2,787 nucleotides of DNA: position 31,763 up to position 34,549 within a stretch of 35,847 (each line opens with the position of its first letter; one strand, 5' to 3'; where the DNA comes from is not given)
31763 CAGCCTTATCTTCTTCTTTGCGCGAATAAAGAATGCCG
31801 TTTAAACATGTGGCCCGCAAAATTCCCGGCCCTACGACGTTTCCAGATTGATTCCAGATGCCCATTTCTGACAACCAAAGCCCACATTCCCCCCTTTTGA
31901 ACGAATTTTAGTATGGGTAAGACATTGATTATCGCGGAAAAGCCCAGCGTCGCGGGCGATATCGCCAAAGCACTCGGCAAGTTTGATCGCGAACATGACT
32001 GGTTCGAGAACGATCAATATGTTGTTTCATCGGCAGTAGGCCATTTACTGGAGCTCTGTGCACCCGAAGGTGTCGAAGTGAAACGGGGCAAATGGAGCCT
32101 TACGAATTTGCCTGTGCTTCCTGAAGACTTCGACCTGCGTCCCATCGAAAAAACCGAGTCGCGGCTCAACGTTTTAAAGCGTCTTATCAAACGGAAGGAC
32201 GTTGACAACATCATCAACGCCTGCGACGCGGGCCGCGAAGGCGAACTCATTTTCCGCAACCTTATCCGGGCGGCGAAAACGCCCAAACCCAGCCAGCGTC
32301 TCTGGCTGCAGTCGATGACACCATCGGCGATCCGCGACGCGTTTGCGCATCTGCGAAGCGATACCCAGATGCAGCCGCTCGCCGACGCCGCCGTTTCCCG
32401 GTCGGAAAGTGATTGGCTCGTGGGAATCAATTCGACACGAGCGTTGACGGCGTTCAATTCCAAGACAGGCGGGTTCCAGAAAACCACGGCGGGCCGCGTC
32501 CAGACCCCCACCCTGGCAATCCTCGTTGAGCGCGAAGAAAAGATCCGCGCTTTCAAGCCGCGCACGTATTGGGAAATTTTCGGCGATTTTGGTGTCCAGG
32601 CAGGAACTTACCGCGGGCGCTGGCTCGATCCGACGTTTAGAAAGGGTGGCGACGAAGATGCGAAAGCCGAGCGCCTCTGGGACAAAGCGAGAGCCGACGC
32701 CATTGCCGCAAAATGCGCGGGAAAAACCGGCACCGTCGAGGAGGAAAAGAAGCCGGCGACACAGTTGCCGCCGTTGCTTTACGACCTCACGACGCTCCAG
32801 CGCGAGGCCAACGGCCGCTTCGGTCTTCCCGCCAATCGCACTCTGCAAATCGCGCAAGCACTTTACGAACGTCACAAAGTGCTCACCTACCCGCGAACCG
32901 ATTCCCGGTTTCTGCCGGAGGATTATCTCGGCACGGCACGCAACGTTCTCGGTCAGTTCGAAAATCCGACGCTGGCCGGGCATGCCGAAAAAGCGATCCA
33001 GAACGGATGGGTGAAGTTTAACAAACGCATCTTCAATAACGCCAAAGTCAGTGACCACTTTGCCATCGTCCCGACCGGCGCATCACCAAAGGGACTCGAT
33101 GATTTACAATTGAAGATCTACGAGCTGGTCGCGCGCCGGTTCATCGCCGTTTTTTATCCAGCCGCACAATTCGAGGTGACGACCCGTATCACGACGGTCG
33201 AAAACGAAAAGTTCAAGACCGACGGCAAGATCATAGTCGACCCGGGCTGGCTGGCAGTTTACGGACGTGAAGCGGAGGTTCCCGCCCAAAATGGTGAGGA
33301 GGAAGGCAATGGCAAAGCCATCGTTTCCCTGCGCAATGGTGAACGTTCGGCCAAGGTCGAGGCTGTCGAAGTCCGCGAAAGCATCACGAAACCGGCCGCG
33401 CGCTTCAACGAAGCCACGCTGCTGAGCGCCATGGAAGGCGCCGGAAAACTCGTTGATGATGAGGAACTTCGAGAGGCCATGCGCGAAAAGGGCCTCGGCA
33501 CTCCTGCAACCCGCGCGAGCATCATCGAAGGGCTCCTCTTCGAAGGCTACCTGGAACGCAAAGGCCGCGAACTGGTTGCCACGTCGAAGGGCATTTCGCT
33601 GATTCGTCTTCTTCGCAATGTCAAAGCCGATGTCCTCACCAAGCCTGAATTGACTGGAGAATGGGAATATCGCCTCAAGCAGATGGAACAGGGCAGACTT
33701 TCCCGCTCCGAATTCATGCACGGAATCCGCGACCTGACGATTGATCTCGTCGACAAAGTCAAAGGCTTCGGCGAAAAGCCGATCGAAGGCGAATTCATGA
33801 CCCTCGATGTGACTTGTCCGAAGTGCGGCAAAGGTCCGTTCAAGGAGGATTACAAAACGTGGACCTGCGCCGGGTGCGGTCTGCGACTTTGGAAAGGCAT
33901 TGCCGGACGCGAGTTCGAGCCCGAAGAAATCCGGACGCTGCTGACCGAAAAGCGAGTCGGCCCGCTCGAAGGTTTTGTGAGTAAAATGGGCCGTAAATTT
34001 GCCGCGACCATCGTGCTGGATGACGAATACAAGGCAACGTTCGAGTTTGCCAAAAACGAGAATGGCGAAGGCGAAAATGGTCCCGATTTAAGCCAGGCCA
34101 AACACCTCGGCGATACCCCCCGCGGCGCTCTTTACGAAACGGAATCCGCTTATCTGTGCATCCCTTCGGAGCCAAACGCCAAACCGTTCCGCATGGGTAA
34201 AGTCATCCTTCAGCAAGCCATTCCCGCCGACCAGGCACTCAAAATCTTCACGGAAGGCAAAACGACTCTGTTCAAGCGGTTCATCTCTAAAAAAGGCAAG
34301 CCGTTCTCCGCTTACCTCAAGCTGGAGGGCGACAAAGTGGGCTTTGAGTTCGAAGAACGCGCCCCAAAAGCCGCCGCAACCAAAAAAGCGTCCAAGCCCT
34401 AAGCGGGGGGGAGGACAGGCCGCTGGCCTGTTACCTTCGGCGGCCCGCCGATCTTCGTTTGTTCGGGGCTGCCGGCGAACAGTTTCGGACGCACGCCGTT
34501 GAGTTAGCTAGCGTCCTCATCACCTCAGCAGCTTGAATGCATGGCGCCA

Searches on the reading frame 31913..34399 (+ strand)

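Call 73: search_protein_families(library=pfam, proteins=[window:31913-34399:+], max_evalue=0.0001)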
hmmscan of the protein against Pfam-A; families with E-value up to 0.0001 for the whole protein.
window:31913-34399:+ (829 aa): 3 families
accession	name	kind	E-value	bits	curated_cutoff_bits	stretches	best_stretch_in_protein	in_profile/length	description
PF01131.25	Topoisom_bac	-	3.8e-111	372.4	35.1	1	153-602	3-410/411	DNA topoisomerase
PF13342.12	Toprim_Crpt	-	1.5e-37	127.8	32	2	654-712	1-59/60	C-terminal repeat of topoisomerase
PF01751.28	Toprim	-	1.6e-10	41.5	23.1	1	4-122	1-81/96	Toprim domain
